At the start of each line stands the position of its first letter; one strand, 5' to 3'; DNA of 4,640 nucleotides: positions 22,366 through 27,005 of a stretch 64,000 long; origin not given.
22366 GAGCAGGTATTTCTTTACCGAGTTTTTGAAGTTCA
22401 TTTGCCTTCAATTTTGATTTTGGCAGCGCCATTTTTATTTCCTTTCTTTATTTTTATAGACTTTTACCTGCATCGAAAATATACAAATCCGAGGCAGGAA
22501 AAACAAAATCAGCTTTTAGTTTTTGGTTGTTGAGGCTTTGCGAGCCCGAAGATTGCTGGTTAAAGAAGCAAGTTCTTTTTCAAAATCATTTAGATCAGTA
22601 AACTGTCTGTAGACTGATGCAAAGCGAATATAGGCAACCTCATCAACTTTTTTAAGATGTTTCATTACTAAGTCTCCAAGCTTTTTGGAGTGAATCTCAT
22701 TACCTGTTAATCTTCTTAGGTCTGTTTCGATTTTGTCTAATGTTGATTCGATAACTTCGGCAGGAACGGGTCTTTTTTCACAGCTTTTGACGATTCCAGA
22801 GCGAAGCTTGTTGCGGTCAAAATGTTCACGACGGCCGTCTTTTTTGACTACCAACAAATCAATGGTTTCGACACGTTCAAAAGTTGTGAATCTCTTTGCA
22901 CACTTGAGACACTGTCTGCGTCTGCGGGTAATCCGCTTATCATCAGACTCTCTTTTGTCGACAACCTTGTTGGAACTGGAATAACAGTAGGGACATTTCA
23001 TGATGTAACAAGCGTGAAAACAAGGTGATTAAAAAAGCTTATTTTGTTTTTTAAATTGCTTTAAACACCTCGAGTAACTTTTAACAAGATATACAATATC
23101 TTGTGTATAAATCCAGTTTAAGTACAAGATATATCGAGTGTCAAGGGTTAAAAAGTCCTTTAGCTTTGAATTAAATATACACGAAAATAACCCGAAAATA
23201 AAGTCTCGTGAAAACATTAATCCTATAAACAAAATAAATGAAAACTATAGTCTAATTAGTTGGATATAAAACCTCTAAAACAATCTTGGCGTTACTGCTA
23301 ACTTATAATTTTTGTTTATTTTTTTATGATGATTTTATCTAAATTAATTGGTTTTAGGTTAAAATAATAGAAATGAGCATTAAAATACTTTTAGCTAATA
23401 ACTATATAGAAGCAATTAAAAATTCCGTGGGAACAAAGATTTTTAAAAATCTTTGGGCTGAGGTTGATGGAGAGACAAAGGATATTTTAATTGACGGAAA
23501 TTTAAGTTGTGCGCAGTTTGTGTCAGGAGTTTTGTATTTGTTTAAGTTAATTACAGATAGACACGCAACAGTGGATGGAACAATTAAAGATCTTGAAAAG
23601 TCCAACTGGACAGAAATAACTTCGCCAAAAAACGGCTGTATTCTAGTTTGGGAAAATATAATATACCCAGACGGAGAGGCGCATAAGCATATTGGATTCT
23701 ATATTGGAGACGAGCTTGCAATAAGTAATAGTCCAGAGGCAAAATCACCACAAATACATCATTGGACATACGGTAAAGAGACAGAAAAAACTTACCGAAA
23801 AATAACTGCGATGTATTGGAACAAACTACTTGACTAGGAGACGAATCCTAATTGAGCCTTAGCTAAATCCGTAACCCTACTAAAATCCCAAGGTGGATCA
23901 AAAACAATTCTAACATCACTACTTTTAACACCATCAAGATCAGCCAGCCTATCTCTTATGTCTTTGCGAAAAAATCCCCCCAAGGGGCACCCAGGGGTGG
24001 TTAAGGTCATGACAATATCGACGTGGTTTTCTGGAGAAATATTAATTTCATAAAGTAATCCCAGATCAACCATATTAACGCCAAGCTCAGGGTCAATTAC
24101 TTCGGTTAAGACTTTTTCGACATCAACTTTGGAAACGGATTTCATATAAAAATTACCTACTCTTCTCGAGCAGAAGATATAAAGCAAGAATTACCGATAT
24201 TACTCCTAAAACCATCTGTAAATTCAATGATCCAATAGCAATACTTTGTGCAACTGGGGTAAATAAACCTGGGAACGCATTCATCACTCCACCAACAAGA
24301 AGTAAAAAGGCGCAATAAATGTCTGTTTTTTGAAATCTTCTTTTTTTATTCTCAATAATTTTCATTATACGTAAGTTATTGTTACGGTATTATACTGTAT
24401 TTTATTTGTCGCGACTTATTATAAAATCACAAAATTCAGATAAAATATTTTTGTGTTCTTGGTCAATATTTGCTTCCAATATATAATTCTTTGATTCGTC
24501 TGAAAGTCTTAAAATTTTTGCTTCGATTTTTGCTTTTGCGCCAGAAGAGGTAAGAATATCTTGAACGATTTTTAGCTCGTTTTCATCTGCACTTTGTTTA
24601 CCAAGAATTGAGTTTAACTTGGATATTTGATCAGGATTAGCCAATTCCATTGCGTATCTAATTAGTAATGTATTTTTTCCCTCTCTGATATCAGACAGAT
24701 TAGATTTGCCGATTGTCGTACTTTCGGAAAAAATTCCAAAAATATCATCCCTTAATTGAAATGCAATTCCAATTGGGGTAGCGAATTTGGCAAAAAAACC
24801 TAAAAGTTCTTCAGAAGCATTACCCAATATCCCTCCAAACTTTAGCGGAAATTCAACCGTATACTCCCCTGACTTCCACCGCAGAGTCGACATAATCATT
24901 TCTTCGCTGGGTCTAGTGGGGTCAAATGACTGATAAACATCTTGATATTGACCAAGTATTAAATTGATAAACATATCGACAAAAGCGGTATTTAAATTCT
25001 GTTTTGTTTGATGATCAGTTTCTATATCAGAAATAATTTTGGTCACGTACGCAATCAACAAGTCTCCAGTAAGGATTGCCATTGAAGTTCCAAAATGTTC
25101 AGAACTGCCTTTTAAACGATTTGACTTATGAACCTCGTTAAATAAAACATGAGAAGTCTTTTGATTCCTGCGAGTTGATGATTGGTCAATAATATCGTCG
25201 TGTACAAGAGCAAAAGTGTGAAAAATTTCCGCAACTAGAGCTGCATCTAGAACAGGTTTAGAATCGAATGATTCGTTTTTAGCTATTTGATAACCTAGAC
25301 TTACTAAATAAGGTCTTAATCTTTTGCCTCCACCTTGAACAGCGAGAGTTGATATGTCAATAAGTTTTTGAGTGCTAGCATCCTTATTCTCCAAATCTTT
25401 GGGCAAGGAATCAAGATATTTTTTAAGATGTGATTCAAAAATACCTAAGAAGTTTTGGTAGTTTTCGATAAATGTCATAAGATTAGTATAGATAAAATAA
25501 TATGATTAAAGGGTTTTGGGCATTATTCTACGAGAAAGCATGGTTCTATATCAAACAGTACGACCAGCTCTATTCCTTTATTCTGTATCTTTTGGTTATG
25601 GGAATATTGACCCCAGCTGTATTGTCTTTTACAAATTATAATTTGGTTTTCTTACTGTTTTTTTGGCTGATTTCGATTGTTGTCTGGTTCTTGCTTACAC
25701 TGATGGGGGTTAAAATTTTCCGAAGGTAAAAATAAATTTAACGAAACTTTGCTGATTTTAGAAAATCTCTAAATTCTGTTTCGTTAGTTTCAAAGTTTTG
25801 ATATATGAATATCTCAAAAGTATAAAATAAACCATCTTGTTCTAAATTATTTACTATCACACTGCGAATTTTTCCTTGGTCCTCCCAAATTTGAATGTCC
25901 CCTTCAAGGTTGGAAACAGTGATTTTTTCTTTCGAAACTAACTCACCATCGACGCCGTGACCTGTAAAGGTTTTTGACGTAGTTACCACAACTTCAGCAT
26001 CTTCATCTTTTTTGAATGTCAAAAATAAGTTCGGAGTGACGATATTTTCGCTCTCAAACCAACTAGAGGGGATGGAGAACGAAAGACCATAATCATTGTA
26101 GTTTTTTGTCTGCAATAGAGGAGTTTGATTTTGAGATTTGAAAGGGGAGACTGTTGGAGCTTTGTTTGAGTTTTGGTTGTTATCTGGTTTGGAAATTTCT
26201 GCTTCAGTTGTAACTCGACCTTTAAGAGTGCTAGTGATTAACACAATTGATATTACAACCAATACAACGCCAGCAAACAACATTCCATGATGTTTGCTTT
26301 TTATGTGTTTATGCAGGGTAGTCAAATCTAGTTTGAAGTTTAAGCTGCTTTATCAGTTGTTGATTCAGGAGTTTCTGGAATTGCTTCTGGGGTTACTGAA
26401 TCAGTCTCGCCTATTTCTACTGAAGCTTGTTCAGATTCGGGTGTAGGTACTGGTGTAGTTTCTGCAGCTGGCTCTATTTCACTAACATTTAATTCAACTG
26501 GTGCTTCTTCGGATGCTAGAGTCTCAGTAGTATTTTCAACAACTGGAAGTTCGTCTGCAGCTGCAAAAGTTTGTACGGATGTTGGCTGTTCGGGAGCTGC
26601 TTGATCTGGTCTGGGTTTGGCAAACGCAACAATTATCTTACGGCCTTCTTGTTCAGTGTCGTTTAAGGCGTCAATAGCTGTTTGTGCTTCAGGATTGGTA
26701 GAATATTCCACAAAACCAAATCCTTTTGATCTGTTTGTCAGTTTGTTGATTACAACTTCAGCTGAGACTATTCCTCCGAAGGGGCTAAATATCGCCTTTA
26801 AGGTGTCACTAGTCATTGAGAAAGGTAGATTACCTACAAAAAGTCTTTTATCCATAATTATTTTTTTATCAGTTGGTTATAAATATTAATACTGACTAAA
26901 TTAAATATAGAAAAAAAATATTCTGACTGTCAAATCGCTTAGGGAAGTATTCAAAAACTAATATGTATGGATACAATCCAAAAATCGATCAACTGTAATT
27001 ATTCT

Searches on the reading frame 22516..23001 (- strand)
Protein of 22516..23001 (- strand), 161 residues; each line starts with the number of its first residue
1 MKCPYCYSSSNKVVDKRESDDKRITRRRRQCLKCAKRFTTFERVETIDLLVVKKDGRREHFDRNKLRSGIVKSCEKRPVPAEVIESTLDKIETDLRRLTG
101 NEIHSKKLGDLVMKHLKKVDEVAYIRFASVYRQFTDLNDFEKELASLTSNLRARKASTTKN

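Call 62: search_protein_families(library=pfam, proteins=[window:22516-23001:-], max_evalue=0.001)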
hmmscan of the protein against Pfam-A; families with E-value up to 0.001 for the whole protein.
window:22516-23001:- (161 aa): 2 families
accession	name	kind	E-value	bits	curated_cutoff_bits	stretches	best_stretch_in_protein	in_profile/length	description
PF03477.21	ATP-cone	-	1.3e-21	77.4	25.8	1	50-136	2-87/88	ATP cone domain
PF22811.2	Zn_ribbon_NrdR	-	1.6e-16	60.4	27.2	1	1-42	1-42/42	Transcriptional repressor NrdR-like, N-terminal domain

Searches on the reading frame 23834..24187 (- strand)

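Call 62: search_protein_families(library=pfam, proteins=[window:23834-24187:-], max_evalue=0.001)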
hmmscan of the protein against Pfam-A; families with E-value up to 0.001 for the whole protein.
window:23834-24187:- (117 aa): 1 family
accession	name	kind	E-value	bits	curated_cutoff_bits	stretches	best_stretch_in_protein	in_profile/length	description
PF01883.24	FeS_assembly_P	-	1.4e-17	64.2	23.5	1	21-89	2-68/73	Iron-sulfur cluster assembly protein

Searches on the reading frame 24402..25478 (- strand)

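Call 62: search_protein_families(library=pfam, proteins=[window:24402-25478:-], max_evalue=0.001)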
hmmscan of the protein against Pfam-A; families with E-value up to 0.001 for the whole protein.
window:24402-25478:- (358 aa): 1 family
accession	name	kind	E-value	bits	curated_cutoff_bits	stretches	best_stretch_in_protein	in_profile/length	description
PF00348.22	polyprenyl_synt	-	3.3e-52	177.6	27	1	39-306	4-248/251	Polyprenyl synthetase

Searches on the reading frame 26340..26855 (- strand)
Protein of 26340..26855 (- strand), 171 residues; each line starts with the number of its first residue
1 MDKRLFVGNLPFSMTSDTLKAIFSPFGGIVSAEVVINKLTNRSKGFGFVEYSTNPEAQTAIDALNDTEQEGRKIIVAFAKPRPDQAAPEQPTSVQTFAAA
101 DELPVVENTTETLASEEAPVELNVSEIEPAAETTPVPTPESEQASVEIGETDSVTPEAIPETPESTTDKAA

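Call 62: search_protein_families(library=pfam, proteins=[window:26340-26855:-], max_evalue=0.001)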
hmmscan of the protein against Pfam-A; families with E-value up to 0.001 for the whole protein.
window:26340-26855:- (171 aa): 1 family
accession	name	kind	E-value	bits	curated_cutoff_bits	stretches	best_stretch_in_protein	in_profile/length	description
PF00076.28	RRM_1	-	6.4e-23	80.9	20.7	1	5-74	1-69/70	RNA recognition motif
